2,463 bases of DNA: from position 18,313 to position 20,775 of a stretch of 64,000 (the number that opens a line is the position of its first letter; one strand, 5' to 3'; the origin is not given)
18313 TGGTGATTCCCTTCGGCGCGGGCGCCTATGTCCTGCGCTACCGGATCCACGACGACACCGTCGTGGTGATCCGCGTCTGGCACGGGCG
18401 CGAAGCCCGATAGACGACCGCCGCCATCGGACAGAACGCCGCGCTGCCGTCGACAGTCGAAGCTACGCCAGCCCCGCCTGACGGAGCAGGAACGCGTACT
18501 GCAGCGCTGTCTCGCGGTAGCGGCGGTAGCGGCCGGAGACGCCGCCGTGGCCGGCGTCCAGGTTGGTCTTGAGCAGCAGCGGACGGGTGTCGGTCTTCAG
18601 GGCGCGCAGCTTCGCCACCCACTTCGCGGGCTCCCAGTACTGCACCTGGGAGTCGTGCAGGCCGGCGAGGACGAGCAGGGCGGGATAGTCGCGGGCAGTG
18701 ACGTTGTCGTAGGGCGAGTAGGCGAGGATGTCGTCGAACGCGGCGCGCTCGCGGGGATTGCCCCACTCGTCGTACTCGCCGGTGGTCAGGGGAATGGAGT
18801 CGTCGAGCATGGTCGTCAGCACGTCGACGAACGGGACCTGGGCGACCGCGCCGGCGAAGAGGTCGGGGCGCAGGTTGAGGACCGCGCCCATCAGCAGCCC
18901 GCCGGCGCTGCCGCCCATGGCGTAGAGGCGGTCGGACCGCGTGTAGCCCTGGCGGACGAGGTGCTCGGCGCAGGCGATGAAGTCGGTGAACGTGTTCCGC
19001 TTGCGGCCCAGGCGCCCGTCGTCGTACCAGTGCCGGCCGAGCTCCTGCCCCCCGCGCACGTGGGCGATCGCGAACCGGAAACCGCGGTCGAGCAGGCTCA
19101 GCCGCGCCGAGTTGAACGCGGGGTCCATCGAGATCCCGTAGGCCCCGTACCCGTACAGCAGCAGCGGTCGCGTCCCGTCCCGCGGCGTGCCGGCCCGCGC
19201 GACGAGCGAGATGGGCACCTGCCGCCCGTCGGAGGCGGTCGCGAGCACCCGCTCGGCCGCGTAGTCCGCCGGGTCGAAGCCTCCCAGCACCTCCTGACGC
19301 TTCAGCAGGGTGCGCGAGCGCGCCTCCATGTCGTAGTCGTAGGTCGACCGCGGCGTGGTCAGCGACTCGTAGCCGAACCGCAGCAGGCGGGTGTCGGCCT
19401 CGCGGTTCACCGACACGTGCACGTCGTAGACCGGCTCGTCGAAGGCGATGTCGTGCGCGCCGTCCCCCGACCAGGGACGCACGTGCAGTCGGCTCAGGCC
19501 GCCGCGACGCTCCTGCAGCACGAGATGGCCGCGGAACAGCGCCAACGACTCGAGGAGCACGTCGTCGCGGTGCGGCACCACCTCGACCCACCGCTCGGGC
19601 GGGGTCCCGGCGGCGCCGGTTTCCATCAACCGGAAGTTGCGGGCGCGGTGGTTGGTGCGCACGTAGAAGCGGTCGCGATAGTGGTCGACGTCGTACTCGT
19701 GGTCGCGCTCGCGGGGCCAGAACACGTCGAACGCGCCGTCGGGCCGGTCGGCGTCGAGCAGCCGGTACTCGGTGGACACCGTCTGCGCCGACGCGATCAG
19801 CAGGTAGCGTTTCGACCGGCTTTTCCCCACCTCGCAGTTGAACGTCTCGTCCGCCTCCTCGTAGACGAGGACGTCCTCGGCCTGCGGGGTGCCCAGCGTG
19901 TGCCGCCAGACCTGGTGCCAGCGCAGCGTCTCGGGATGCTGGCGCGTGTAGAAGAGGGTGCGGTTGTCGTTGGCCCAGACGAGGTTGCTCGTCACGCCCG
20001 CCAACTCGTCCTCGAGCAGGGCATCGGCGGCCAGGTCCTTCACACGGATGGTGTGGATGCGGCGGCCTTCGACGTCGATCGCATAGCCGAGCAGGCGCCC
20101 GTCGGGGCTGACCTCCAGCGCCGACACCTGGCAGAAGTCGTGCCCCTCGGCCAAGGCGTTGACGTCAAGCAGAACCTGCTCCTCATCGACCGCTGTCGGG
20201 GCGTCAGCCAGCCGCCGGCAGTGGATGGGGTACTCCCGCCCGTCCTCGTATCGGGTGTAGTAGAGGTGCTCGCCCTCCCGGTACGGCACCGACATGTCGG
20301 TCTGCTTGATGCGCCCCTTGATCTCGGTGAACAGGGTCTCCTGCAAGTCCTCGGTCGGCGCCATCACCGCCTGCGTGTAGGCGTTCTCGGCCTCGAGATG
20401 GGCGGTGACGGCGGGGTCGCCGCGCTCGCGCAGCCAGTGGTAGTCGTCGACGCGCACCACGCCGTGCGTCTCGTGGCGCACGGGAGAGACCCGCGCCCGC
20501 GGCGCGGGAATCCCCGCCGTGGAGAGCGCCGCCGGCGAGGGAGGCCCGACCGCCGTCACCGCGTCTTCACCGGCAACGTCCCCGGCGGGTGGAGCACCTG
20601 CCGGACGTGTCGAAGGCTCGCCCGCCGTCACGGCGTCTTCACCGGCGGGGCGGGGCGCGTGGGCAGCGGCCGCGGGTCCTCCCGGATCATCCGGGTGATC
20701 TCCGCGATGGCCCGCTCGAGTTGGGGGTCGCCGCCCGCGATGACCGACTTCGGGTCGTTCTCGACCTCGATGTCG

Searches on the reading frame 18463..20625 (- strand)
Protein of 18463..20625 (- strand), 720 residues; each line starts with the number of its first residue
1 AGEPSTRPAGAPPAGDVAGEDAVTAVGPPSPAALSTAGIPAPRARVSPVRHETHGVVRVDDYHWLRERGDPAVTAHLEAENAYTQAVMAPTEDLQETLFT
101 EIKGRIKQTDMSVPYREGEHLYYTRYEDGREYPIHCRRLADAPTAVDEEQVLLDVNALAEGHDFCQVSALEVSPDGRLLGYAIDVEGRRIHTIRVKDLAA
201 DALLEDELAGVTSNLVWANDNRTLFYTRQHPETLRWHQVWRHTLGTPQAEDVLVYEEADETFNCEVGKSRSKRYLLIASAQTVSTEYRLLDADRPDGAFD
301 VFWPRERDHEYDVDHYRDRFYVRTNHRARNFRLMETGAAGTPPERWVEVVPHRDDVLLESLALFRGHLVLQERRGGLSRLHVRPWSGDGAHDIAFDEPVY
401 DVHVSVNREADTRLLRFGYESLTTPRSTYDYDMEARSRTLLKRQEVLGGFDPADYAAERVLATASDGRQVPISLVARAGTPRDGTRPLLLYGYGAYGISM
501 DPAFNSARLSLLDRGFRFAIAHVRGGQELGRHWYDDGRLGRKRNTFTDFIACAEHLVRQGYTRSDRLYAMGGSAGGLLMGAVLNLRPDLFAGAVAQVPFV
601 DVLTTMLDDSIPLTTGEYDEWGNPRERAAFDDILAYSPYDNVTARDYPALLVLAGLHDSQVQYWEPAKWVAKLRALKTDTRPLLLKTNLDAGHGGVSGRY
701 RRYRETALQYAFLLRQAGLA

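Call 74: search_protein_families(library=pfam, proteins=[window:18463-20625:-], max_evalue=0.001)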
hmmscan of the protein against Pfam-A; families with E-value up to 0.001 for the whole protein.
window:18463-20625:- (720 aa): 2 families
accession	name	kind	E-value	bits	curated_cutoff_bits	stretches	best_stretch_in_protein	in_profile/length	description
PF02897.21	Peptidase_S9_N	-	7.4e-116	387.7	24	1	44-443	4-413/414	Prolyl oligopeptidase, N-terminal beta-propeller domain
PF00326.27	Peptidase_S9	-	5.8e-67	225.7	22.6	1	504-718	3-211/213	Prolyl oligopeptidase family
